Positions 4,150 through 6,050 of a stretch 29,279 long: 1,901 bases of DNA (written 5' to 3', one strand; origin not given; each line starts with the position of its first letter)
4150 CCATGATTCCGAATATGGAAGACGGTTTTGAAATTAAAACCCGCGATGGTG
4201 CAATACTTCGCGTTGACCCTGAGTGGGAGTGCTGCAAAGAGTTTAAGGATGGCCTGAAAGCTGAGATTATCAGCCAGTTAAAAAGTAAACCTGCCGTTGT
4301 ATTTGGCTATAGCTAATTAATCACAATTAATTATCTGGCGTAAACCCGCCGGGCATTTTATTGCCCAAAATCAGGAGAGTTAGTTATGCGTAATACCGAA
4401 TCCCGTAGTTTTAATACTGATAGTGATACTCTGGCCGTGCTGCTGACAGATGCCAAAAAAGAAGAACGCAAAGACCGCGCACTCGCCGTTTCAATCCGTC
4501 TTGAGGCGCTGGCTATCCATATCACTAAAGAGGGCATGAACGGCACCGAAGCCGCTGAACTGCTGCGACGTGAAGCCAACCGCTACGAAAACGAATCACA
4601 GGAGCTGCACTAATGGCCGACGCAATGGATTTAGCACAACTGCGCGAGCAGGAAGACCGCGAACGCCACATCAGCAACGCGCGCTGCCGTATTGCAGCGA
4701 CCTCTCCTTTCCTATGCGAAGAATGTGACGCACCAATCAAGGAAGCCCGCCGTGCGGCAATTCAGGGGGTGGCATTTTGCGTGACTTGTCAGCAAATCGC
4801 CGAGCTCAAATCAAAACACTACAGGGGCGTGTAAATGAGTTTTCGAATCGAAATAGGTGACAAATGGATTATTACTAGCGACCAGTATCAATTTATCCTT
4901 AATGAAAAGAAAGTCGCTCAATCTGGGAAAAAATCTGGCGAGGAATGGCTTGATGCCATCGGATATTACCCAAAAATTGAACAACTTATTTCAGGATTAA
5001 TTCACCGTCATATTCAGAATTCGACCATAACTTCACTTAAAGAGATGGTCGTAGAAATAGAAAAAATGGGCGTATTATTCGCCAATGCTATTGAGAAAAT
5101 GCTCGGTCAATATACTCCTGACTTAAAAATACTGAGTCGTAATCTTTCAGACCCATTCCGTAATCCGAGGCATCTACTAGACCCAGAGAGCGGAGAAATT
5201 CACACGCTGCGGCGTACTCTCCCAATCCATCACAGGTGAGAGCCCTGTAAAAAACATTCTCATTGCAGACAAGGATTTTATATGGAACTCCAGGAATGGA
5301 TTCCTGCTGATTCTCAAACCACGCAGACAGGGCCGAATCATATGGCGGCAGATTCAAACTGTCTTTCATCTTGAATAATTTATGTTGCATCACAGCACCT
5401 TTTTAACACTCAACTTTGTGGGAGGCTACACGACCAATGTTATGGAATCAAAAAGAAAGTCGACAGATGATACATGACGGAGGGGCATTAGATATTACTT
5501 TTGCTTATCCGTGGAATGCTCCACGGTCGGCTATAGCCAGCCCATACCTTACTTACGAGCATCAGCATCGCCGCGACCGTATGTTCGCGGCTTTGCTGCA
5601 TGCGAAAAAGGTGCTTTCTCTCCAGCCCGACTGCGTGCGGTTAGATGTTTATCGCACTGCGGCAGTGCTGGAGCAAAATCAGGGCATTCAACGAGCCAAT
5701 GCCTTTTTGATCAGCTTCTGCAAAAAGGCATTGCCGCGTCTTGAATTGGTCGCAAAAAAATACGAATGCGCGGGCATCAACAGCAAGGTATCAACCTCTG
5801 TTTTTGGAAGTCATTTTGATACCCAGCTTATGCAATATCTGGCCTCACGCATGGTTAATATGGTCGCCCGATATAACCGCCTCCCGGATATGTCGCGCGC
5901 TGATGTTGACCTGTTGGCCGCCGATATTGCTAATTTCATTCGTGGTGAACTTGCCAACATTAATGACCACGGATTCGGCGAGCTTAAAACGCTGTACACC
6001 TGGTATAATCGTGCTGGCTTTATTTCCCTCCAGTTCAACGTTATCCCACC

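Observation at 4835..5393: AT-rich island before gene A containing two convergent ORFs that overlap by about 150 bp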

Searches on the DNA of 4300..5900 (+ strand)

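Call 6: search_dna_similar(query=window:4600-5650:+, collection=phages, mode=distant, max_rows=30)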
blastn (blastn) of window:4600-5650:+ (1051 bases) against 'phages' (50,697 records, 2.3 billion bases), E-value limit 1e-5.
Records with a match: 43; places in all: 46; records where one place covers at least 80% of the query: 0.
Best place of each record, by identity: 80-90% 34; 60-80% 9.
By first word of the organism name: Yersinia 13; Klebsiella 11; Salmonella 10; Escherichia 4; Erwinia 4; Kosakonia 1.
By host as written in the record: Yersinia pestis EV76-CN 13; Klebsiella pneumoniae 7; Salmonella sp. 3; - 3; Erwinia tracheiphila 2; Salmonella enterica subsp. salamae 10/99 II 2; Salmonella enterica subsp. enterica serovar Typhimurium SE-BS17 2; Erwinia amylovora 2; and 8 more.
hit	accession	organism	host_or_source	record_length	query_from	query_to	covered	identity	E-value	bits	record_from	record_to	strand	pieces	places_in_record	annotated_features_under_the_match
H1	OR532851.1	Klebsiella phage RCIP0057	Klebsiella pneumoniae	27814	1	1051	60%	83.4%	2e-130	669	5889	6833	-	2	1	hypothetical protein (x4) | replication gene A protein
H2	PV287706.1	Escherichia phage Midge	Escherichia coli 4s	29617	1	1051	55%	87.0%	6e-137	707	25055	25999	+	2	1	putative RNA binding protein | hypothetical protein (x2) | dksA-like zinc finger domain containing protein | replication endonuclease | ribosome_binding_site (x4)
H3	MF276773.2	Erwinia phage EtG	Erwinia tracheiphila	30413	1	1051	55%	85.7%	1e-75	669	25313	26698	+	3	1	hypothetical protein (x3) | putative zinc-finger containing protein | replication protein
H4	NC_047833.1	Erwinia phage EtG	Erwinia tracheiphila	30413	1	1051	55%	85.7%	1e-75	669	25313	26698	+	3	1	DNA polymerase exonuclease subunit | DUF5405 family protein | DksA-like zinc-finger protein | nicking at origin of replication | DUF2732 domain-containing protein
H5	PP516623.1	Yersinia phage vB_YpM_MDG94-186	Yersinia pestis EV76-CN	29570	1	1051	57%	81.0%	3e-46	570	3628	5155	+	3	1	exonuclease | hypothetical protein (x4) | replication protein endonuclease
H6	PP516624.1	Yersinia phage vB_YpM_MDG45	Yersinia pestis EV76-CN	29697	1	1051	57%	81.0%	3e-46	570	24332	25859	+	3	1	exonuclease | hypothetical protein (x3) | TraR/YbiI family protein | replication protein endonuclease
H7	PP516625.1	Yersinia phage vB_YpM_MHG38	Yersinia pestis EV76-CN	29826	1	1051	57%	81.0%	3e-46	570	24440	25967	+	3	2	exonuclease | hypothetical protein (x3) | TraR/YbiI family protein | replication protein endonuclease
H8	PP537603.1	Yersinia phage vB_YpM_MHG51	Yersinia pestis EV76-CN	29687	1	1051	57%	81.0%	3e-46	570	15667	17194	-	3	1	exonuclease | hypothetical protein (x3) | TraR/YbiI family protein | replication protein/endonuclease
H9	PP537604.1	Yersinia phage vB_YpM_MHG55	Yersinia pestis EV76-CN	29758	1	1051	57%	81.0%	3e-46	570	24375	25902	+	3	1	exonuclease | hypothetical protein (x3) | TraR/YbiI family protein | replication protein/endonuclease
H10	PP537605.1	Yersinia phage vB_YpM_MHG75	Yersinia pestis EV76-CN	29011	1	1051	57%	81.0%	3e-46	570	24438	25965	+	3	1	exonuclease | hypothetical protein (x3) | TraR/YbiI family protein | replication protein/endonuclease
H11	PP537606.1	Yersinia phage vB_YpM_MHG96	Yersinia pestis EV76-CN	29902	1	1051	57%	81.0%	3e-46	570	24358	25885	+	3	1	exonuclease | hypothetical protein (x3) | TraR/YbiI family protein | replication protein/endonuclease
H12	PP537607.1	Yersinia phage vB_YpM_MHG101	Yersinia pestis EV76-CN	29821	1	1051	57%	81.0%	3e-46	570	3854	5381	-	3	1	exonuclease | hypothetical protein (x3) | TraR/YbiI family protein | replication protein/endonuclease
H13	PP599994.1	Yersinia phage vB_YpM_MHG39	Yersinia pestis EV76-CN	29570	1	1051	57%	81.0%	3e-46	570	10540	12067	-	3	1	exonuclease | hypothetical protein (x3) | TraR/YbiI family protein | replication protein endonuclease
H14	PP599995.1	Yersinia phage vB_YpM_MHG54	Yersinia pestis EV76-CN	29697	1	1051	57%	81.0%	3e-46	570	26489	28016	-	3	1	exonuclease | hypothetical protein (x3) | TraR/YbiI family protein | replication protein endonuclease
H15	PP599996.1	Yersinia phage vB_YpM_MHG7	Yersinia pestis EV76-CN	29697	1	1051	57%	81.0%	3e-46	570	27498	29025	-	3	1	exonuclease | hypothetical protein (x3) | TraR/YbiI family protein | replication protein endonuclease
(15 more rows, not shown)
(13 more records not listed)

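Call 7: get_annotated_region(hit=H2, flank=1500)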
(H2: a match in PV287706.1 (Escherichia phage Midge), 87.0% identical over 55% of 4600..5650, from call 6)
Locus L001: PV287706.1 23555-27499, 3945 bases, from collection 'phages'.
description: Escherichia phage Midge, complete genome.
organism: Escherichia phage Midge (NCBI taxid 3411023)
taxonomy: Viruses
host: Escherichia coli 4s; source: fresh water; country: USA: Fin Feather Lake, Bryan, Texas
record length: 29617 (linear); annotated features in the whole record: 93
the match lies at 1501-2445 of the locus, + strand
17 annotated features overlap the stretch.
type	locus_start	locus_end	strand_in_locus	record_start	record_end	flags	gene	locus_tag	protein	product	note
CDS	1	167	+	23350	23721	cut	-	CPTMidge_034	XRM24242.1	transcriptional repressor Cox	HHpred predicted structural similarity at 98.79 percent probability to Mesorhizobium japonicum R7A DNA BINDING PROTEIN ...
regulatory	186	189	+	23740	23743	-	-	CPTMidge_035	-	ribosome_binding_site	-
CDS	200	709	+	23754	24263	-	-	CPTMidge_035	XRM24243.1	regulatory protein CII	Contains Phage regulatory protein CII (CP76) (Pfam PF06892)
regulatory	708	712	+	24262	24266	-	-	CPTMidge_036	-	ribosome_binding_site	-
CDS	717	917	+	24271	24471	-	-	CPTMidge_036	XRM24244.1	putative transcription effector protein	Contains Bacteriophage 186, Fil (Pfam PF10893) domain; HHpred predicted structural similarity at 57.61 percent ...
regulatory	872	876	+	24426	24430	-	-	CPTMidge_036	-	ribosome_binding_site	-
CDS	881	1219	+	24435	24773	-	-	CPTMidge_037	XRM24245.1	hypothetical protein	HHpred predicted structural similarity at 85.19 percent probability to Pseudomonas putida ...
regulatory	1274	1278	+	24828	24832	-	-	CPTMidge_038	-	ribosome_binding_site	-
CDS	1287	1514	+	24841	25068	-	-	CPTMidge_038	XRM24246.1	hypothetical protein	Contains Protein of unknown function (DUF2732) (Pfam PF10809); HHpred predicted structural similarity at 64.58 percent ...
regulatory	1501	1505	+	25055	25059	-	-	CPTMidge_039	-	ribosome_binding_site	-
CDS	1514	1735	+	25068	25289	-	-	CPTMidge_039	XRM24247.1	dksA-like zinc finger domain containing protein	BLASTp similarity to Escherichia phage P2 Uncharacterized 8.2 kDa protein in gpA 5'region (ORF82) (UniProt YO82_BPP2), ...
regulatory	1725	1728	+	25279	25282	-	-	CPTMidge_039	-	ribosome_binding_site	-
CDS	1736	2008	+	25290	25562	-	-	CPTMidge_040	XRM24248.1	hypothetical protein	BLASTp similarity to Escherichia phage P2 Uncharacterized 10.2 kDa protein in GpA 5'region (ORF83) (UniProt YO83_BPP2), ...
regulatory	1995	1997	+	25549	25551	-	-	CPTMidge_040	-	ribosome_binding_site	-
CDS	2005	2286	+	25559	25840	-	-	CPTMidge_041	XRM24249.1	putative RNA binding protein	BLASTp similarity to Escherichia phage P2 Uncharacterized 12.9 kDa protein in GpA 3'region (ORF91) (UniProt YO91_BPP2), ...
CDS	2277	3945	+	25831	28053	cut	-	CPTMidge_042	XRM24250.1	replication endonuclease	BLASTp similarity to Escherichia phage P2 replication gene A protein (A) (UniProt VPA_BPP2), E value: 1.57839e-112; ...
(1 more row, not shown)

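Call 8: get_annotated_region(hit=H1, flank=1500)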
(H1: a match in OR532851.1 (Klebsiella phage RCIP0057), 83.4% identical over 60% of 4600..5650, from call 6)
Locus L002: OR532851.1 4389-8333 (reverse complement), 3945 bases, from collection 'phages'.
description: Klebsiella phage RCIP0057, complete genome.
organism: Klebsiella phage RCIP0057 (NCBI taxid 3094225)
taxonomy: Viruses
host: Klebsiella pneumoniae; source: sewage; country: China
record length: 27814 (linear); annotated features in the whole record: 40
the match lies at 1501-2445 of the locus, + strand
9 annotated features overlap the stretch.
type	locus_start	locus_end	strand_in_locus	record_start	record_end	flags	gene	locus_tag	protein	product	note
CDS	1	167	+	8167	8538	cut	-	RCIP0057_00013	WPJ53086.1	hypothetical protein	-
CDS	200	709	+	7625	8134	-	-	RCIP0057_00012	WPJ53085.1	hypothetical protein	-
CDS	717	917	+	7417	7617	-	-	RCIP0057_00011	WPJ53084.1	hypothetical protein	-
CDS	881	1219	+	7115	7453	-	-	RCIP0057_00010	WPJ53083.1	hypothetical protein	-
CDS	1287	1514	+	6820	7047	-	-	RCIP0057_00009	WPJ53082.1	hypothetical protein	-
CDS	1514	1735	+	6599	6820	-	-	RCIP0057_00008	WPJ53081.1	hypothetical protein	-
CDS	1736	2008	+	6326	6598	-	-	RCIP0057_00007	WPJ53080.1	hypothetical protein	-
CDS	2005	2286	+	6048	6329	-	-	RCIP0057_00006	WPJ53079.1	hypothetical protein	-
CDS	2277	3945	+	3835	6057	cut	-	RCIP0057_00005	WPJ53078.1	replication gene A protein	-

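Call 9: get_annotated_region(hit=H4, flank=1500)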
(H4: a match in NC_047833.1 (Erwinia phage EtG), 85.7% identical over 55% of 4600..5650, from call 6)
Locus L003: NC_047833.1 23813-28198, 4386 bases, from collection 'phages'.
description: Erwinia phage EtG, complete genome.
organism: Erwinia phage EtG (NCBI taxid 2014586)
taxonomy: Viruses; Duplodnaviria; Heunggongvirae; Uroviricota; Caudoviricetes; Peduoviridae; Eganvirus; Eganvirus EtG
host: Erwinia tracheiphila; source: Cucumis sativus (naturally infected plant); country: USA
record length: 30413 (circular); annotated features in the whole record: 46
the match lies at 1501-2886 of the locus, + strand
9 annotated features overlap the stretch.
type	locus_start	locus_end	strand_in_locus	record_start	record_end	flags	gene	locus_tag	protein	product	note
CDS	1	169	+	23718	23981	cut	-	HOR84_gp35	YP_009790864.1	Cox-like excisionase and repressor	regulatory protein Apl; P2 Apl homolog; contains putative helix-turn-helix DNA binding motif; appears to assist ...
CDS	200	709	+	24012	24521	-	-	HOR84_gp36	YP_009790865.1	CII-like transcriptional activator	DNA binding protein; has putative helix-turn-helix motif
CDS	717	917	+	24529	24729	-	-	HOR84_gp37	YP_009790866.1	cell division inhibitor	x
CDS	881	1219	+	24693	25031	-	-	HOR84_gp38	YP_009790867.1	DUF5347 domain-containing protein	-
CDS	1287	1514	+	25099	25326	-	-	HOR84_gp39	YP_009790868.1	DUF2732 domain-containing protein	corresponds to STY3665 from Accession AL513382: Salmonella typhi CT18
CDS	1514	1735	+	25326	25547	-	-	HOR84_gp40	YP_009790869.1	DksA-like zinc-finger protein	-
CDS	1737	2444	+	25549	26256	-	-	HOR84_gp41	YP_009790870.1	DNA polymerase exonuclease subunit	-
CDS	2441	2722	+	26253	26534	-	-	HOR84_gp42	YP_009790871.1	DUF5405 family protein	-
CDS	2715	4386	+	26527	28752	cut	-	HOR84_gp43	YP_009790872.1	nicking at origin of replication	rolling circle replicase; putative endonuclease; similar to P2 A protein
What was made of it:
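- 5437..7710 (+): Replication gene A (context). Probable start is ATG 5437 with GGGAGG at 5420-5425; the mechanical ORF starts at TTG 5416. Annotated as replication endonuclease in related phages (calls 6-9).
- Closest known: P2 orf83 / DUF5405. Different: Ordinary members are 89-93 aa and end next to or overlapping gene A's start in the two phages read here (Midge, EtG; calls 7, 9).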

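Call 10: search_dna_similar(query=window:4780-5480:+, collection=ecoli_genomes, mode=near, max_rows=30, rows=spread)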
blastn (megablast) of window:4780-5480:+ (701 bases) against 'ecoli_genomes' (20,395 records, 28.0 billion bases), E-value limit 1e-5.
No match.
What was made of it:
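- Tried and rejected: E. coli complete genomes, near-identity search: no match (call 10).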

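Call 84: search_rna_families(source=window, start=4300, end=5900, threshold=evalue, max_evalue=1)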
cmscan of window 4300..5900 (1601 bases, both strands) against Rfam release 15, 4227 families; matches with E-value up to 1: 1.
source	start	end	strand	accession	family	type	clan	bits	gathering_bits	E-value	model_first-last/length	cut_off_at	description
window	4909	4988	-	RF02768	Ysr155_RyfD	Gene; sRNA;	-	18.4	42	0.79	1-140/140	no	Yersinia sRNA 155(RyfD)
